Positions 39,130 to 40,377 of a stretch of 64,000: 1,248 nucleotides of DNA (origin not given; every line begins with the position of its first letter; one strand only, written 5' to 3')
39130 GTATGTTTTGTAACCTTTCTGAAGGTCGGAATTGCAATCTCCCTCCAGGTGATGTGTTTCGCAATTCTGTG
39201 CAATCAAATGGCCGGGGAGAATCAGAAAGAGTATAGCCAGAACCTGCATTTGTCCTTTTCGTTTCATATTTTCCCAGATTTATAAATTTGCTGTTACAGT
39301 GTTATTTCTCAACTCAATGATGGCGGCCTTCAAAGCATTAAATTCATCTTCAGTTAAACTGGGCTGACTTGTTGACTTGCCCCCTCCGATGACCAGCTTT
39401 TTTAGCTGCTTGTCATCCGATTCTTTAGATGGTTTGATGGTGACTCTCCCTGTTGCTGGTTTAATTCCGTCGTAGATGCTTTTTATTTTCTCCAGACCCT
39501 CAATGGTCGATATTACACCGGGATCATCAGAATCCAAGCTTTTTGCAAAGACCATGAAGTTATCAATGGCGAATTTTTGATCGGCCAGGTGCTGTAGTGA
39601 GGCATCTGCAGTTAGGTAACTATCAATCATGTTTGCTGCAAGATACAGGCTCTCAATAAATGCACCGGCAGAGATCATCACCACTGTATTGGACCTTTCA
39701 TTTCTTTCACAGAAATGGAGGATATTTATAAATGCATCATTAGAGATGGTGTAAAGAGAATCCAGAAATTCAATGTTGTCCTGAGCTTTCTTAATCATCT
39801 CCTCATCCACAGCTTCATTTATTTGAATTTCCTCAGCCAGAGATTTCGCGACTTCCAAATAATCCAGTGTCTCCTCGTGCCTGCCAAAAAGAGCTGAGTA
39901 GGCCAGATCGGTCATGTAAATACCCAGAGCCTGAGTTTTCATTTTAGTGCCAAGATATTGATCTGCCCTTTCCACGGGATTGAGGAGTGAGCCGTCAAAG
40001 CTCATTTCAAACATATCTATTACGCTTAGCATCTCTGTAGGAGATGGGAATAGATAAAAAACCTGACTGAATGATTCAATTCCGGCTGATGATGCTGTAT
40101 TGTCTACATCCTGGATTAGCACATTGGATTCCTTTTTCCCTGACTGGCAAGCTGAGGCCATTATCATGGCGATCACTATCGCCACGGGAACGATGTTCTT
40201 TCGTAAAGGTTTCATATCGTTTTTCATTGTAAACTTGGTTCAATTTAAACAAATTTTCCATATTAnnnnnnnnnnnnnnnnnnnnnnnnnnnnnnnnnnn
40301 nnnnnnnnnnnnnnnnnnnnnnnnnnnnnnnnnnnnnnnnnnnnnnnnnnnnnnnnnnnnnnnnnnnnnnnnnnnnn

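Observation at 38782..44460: Compact four-gene operon: receiver/pseudo-kinase -> TerB-like ABC ATPase-permease with C-terminal extension -> helical lipoprotein -> small secreted protein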

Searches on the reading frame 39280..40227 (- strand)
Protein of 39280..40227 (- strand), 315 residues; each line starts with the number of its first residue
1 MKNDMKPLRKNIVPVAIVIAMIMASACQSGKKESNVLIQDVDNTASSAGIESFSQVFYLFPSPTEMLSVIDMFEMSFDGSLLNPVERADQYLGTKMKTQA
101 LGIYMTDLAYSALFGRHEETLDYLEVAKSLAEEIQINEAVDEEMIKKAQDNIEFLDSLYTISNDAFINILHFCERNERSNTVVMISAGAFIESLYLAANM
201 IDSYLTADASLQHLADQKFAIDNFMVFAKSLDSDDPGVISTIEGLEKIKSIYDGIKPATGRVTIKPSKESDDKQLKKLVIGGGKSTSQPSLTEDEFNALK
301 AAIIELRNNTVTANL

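Call 3: search_protein_families(library=pfam, proteins=[window:39280-40227:-], max_evalue=0.1)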
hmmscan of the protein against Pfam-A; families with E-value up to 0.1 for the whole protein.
window:39280-40227:- (315 aa): 1 family
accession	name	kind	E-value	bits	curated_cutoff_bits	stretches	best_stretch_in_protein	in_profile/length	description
PF05223.17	MecA_N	-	0.083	13.6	22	0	219-274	13-68/117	NTF2-like N-terminal transpeptidase domain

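Call 4: search_protein_families(library=ncbifam, proteins=[window:39280-40227:-], max_evalue=0.1)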
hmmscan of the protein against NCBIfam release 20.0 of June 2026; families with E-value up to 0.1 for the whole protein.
window:39280-40227:- (315 aa): 1 family
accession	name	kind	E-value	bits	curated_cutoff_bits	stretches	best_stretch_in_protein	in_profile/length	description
NF050142.1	PG1828_fam_lipo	equivalog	0.084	13.6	50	0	10-46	2-35/59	PG1828 family lipoprotein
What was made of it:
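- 39280..40227 (-): LIPO: all-alpha lipoprotein with an orphan fold. No Pfam or NCBIfam hit (calls 3, 4).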

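Call 17: find_homologous_proteins(query=window:39280-40227:-, max_evalue=0.001)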
Query window:39280-40227:- (315 aa): 310 proteins with E <= 0.001 among 1858 candidates; the best 120 are listed.
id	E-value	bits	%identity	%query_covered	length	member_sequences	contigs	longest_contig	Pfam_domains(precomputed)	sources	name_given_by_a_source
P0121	1.8e-194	663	100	99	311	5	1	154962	-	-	-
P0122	6.3e-175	599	91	99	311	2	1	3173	-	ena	-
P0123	6.8e-170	582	89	99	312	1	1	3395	-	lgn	-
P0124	1.2e-162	558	86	99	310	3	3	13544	-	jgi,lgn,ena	-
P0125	7.6e-156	536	85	92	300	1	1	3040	-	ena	-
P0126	1.3e-141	489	72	99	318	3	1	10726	-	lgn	-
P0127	1.6e-141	489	73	99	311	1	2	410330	-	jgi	jgi:hypothetical protein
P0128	6.3e-141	487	72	98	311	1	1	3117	-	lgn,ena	-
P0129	8.4e-139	480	72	99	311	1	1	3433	-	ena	-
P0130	1.6e-137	476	73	98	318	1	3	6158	-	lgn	-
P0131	2.2e-136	472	72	98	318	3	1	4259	-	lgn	-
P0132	2.7e-136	472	70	99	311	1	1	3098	-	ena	-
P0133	2.8e-135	469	69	99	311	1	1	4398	-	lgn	-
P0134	1.2e-134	466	70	99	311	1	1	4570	-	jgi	jgi:hypothetical protein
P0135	3.3e-134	465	69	100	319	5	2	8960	-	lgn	-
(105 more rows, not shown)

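Call 18: search_protein_families(library=pfam, proteins=[window:39280-40227:-], max_evalue=10)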
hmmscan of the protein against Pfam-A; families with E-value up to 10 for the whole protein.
window:39280-40227:- (315 aa): 1 family
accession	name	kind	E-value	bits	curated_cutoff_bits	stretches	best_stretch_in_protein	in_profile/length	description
PF05223.17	MecA_N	-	0.083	13.6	22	1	219-274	13-68/117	NTF2-like N-terminal transpeptidase domain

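Call 39: predict_structure(alignment_id=A2)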
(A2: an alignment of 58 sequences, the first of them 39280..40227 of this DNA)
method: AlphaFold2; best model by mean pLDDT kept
length: 315 residues; sequences in the alignment: 58
mean_pLDDT: 73.5   pTM: 0.71
mean pLDDT of the five models: 73.5, 72.0, 71.0, 68.4, 66.0
residues with pLDDT >= 90: 73; 70-90: 133; 50-70: 47; < 50: 62
segments of 3 or more residues with pLDDT < 50: 1-11, 25-49, 260-267, 269-271, 274-287
pLDDT, mean of each block of 10 residues (from residue 1): 37 54 42 30 41 57 75 79 90 84 94 89 93 86 81 69 87 87 91 91 79 83 87 88 92 72 45 44 50 89 91 68
secondary structure, 60 per line:
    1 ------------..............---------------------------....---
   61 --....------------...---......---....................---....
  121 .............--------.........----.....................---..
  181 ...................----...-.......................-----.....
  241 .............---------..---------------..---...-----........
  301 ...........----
elements in order: H13-26 H54-57 H63-66 H85-90 H94-113 H117-133 H142-150 H155-175 H179-199 H208-230 H236-253 H293-311
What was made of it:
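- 39280..40227 (-): AF2 gives pLDDT 73.5 with a helical core at 85-253 and a last helix at 293-311 (call 39).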

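Call 43: fold_search(model_id=the predicted structure, library=pdb)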
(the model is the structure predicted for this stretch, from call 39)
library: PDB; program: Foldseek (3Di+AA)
matches with E <= 10: 83; with E <= 0.001: 0
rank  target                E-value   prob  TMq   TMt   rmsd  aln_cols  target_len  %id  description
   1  7dmf                  5.7e-01  0.28  0.20  0.30  16.0       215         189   13  A de novo protein that rigidly extends the structure of tVHS-like domain in tepsin with a new designed domain (released 2021-12-08)
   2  9cc4_C                6.6e-01  0.54  0.24  0.34  11.9       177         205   16  Crystal structure of Z4 c3ii (released 2025-06-25)
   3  9cc4_B                6.6e-01  0.30  0.22  0.30  14.4       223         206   14  Crystal structure of Z4 c3ii (released 2025-06-25)
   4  3ebb_A                8.7e-01  0.09  0.17  0.19  18.2       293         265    9  PLAP/P97 complex (released 2009-02-24)
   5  5o01_A                1.2e+00  0.15  0.18  0.21  17.9       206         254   15  Crystal structure of BtubC (BKLC) from P. vanneervenii (released 2017-07-19)
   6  7kjs_B                1.2e+00  0.08  0.16  0.18  15.5       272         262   13  Crystal structure of CDK2/cyclin E in complex with PF-06873600 (released 2021-06-23)
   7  9cc4_A                1.2e+00  0.28  0.25  0.34  13.3       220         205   14  Crystal structure of Z4 c3ii (released 2025-06-25)
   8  2azl                  1.7e+00  0.08  0.20  0.21  17.5       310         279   12  Crystal structure for the mutant F117E of Thermotoga maritima octaprenyl pyrophosphate synthase (released 2006-03-14)
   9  8vyy_A                2.0e+00  0.05  0.13  0.17  23.9       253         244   14  The crystal structure of MarE in complex with its native substrate, beta-methyl-L-tryptophan (released 2025-04-02)
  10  9cc4_D                2.5e+00  0.15  0.24  0.33  13.6       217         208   14  Crystal structure of Z4 c3ii (released 2025-06-25)
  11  9cc4_F                2.8e+00  0.13  0.23  0.32  13.6       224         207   13  Crystal structure of Z4 c3ii (released 2025-06-25)
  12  9hiy_I                3.0e+00  0.05  0.17  0.19  17.9       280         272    9  Cryo-EM structure of CAK (CDK7 D97N mutant) in complex with ATPgS (released 2025-08-20)
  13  7cj3_A                3.0e+00  0.04  0.17  0.19  16.5       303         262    9  Crystal structure of the transmembrane domain of Salpingoeca rosetta rhodopsin phosphodiesterase (released 2020-11-25)
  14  6d8z_C                3.0e+00  0.04  0.14  0.14  15.5       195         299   15  Crystal Structure of the C-terminal Guanine Nucleotide Exchange Factor Module of Human Trio (released 2019-02-20)
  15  9gsg_A                3.0e+00  0.04  0.15  0.07  14.7       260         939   10  Cryo-EM structure of mouse PMCA-NPTN complex captured in E2-Pi state (ALF4) (released 2025-08-06)
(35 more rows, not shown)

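Call 56: search_protein_representatives(alignment_id=A3)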
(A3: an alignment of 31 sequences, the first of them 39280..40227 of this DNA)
Query: 31 sequences, 310 profile positions. Proteins with E-value up to 0.001 (for the whole library): 2662; up to 1e-10: 2102; up to 1e-30: 839. The best 150 are listed.
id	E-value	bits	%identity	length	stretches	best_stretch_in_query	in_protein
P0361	4.4e-147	505.5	-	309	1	6-308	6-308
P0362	3.2e-111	387.7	-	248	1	62-309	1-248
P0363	2.0e-97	342.4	-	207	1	6-207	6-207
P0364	8.4e-92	323.9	-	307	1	11-308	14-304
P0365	1.7e-83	296.6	-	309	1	10-309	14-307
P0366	4.1e-81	288.8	-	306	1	6-308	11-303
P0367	7.8e-81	287.9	-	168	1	1-168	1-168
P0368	5.2e-78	278.6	-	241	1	141-309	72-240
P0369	3.1e-67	243.2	-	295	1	8-308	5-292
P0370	3.1e-65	236.6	-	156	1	154-308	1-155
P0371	7.6e-64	232.1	-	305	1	4-308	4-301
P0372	7.3e-62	225.6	-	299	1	10-308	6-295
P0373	1.0e-61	225.1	-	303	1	1-308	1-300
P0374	1.1e-61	225.0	-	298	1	7-308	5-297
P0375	1.6e-60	221.1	-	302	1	10-308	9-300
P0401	2.9e-54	200.6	-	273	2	9-253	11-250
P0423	2.5e-51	190.9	-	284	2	11-260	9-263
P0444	1.3e-49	185.3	-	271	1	10-253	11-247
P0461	2.5e-48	181.1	-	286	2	7-253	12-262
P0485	4.1e-47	177.1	-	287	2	9-263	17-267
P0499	1.3e-46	175.5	-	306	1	9-265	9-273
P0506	1.9e-46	174.9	-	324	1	4-307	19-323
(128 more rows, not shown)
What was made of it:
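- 39280..40227 (-): The family has 2,662 representatives (call 56).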

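Call 61: search_protein_families(library=padloc, proteins=[window:39280-40227:-], max_evalue=0.001)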
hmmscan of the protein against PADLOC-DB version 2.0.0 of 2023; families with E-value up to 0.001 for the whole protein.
window:39280-40227:- (315 aa): 0 families

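Call 62: search_protein_families(library=phrogs, proteins=[window:39280-40227:-], max_evalue=0.001)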
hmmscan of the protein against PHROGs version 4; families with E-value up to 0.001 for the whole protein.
window:39280-40227:- (315 aa): 0 families

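Call 71: list_cluster_members(proteins=[P0364, P0369, P0372, P0401, P0423, P0444, P0461, P0485, P0499, P0506])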
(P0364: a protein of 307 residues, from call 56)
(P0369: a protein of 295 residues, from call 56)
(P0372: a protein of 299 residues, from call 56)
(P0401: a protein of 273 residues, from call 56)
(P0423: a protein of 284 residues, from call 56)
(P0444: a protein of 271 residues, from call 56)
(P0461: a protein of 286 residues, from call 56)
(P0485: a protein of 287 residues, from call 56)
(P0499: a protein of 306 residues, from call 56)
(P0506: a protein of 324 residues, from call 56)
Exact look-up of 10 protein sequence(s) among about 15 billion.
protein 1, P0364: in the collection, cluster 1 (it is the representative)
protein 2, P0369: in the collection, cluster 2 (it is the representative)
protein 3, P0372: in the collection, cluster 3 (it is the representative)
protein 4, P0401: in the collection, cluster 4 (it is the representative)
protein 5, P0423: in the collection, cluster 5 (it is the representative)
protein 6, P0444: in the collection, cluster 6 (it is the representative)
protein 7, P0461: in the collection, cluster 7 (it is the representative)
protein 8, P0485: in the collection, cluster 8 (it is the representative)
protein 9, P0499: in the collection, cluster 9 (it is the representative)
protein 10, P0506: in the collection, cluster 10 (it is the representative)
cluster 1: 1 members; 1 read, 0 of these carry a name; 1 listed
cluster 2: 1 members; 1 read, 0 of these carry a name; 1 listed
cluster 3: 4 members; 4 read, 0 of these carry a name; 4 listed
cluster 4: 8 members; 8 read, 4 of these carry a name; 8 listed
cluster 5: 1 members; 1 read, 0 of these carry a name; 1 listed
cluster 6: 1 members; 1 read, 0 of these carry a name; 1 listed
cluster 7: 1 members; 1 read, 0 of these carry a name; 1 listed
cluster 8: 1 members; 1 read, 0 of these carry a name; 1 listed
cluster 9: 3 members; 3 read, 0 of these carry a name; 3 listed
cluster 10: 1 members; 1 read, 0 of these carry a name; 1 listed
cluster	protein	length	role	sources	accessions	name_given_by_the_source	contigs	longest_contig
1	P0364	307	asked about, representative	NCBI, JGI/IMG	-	-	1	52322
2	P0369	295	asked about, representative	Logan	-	-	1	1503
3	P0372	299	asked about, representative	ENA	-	-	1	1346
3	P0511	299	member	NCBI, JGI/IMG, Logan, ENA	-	-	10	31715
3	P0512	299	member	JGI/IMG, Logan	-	-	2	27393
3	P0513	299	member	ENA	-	-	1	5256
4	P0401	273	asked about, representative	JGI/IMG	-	hypothetical protein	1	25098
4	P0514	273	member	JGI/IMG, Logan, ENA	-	hypothetical protein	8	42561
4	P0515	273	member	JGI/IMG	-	hypothetical protein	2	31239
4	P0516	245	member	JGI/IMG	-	hypothetical protein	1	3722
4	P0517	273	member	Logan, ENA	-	-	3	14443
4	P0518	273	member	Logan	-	-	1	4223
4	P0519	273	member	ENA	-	-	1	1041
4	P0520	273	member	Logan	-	-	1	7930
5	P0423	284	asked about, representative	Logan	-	-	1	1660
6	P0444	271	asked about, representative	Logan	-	-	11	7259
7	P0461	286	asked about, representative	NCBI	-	-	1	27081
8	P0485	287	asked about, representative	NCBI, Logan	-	-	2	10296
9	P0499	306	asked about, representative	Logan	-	-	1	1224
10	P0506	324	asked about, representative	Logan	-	-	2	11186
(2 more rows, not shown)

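Call 72: find_encoding_contigs(protein=P0401, flank=6000, max_places=3)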
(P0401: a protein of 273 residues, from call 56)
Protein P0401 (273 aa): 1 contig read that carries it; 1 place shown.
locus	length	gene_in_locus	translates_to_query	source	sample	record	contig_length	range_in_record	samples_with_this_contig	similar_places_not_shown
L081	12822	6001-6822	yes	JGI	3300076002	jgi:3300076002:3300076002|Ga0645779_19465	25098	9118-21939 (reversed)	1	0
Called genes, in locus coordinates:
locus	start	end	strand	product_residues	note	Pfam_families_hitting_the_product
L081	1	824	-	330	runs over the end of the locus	PF01343:Peptidase_S49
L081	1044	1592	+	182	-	PF01288:HPPK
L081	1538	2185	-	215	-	PF14681:UPRTase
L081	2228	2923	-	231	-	PF20582:UPF0758_N, PF04002:RadC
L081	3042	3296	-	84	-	PF01649:Ribosomal_S20p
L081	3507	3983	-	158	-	-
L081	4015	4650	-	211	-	PF19515:DUF6048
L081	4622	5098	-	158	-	PF20050:DUF6452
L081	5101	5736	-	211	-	PF04973:NMN_transporter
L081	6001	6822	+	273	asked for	-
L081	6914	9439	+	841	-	PF00005:ABC_tran, PF19055:ABC2_membrane_7 (faint), PF01061:ABC2_membrane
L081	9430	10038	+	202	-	-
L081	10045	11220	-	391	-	PF00202:Aminotran_3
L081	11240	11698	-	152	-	-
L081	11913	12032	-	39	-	-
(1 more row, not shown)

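Call 73: find_encoding_contigs(protein=P0461, flank=6000, max_places=3)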
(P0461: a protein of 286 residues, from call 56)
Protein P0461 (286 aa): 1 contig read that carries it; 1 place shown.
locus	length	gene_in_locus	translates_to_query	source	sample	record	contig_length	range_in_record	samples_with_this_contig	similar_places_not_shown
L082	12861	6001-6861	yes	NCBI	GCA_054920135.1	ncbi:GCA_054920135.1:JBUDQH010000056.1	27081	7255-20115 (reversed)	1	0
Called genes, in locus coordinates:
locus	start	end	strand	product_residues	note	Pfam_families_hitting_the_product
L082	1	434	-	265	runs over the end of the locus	PF01223:Endonuclease_NS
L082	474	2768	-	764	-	PF07705:CARDB (faint), PF00656:Peptidase_C14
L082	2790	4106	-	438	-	PF17116:T9SS_plug_1st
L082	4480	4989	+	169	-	PF13689:DUF4154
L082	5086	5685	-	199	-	-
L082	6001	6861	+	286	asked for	-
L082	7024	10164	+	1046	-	PF00005:ABC_tran, PF19055:ABC2_membrane_7 (weak), PF01061:ABC2_membrane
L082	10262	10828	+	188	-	PF04542:Sigma70_r2, PF08281:Sigma70_r4_2, PF04545:Sigma70_r4 (weak)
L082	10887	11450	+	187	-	-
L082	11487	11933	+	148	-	-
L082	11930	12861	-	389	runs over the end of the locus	PF10509:GalKase_gal_bdg, PF00288:GHMP_kinases_N, PF08544:GHMP_kinases_C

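Call 74: find_encoding_contigs(protein=P0364, flank=6000, max_places=2)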
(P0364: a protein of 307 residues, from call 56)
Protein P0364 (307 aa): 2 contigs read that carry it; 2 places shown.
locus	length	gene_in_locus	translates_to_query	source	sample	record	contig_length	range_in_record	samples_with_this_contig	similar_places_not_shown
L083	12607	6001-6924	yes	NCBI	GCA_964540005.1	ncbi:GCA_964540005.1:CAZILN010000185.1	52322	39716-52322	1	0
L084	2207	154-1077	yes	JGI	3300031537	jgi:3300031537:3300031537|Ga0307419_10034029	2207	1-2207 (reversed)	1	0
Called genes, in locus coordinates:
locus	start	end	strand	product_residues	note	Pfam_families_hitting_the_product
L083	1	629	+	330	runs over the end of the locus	PF04773:FecR, PF16344:FecR_C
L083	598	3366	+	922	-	PF13715:CarbopepD_reg_2, PF07715:Plug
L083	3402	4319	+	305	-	PF14054:DUF4249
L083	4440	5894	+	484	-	PF07690:MFS_1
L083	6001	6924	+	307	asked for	-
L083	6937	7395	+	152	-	-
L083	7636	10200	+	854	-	PF01339:CheB_methylest, PF03705:CheR_N, PF01739:CheR, PF08448:PAS_4, PF13596:PAS_10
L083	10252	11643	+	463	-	PF00512:HisKA, PF02518:HATPase_c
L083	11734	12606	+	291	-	?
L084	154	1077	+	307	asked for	-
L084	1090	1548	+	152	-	-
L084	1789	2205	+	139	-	?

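Call 75: find_encoding_contigs(protein=P0511, flank=6000, max_places=2)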
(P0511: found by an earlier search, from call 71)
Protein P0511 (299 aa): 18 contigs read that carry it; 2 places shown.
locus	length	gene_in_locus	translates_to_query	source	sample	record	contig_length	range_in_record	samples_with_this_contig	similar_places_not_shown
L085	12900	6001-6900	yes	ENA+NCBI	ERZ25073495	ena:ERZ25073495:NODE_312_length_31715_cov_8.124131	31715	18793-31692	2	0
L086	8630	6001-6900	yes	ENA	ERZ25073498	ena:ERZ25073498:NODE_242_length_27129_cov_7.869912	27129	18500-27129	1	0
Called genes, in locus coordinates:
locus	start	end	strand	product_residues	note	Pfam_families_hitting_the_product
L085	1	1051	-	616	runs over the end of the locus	-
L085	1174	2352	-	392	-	PF00072:Response_reg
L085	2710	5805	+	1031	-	PF00005:ABC_tran, PF19055:ABC2_membrane_7 (faint), PF01061:ABC2_membrane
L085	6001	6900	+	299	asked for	-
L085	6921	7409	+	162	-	-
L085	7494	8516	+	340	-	PF03706:LPG_synthase_TM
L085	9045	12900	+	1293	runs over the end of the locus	?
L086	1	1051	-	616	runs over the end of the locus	-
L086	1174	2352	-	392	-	PF00072:Response_reg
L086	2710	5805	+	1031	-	PF00005:ABC_tran, PF19055:ABC2_membrane_7 (faint), PF01061:ABC2_membrane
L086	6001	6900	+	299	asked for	-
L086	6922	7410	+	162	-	-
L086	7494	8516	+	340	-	PF03706:LPG_synthase_TM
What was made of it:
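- Of 5 distant LIPO-family genes examined, 3 are adjacent to an ABCG-type gene of this size, upstream in 2 and downstream in 1: calls 72, 73, 75.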

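Call 76: find_encoding_contigs(protein=P0485, flank=6000, max_places=2)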
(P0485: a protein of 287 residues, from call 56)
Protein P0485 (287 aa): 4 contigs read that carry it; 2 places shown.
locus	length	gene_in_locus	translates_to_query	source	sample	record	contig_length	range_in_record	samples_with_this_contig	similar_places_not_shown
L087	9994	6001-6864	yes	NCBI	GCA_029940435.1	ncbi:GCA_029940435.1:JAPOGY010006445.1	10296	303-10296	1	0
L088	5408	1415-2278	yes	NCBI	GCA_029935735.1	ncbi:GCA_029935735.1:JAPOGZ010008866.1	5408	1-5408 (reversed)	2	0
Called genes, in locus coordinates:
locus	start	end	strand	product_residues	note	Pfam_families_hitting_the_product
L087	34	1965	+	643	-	PF00012:HSP70, PF06723:MreB_Mbl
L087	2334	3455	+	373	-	PF19788:DUF6272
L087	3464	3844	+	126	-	PF09345:SiaC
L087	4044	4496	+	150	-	PF01967:MoaC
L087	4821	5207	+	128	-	PF09345:SiaC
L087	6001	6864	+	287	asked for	-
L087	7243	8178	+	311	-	-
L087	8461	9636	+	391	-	PF00108:Thiolase_N, PF22691:Thiolase_C_1 (faint), PF02803:Thiolase_C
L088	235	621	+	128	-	PF09345:SiaC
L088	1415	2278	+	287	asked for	-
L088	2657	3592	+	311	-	-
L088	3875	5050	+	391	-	PF00108:Thiolase_N, PF22691:Thiolase_C_1 (faint), PF02803:Thiolase_C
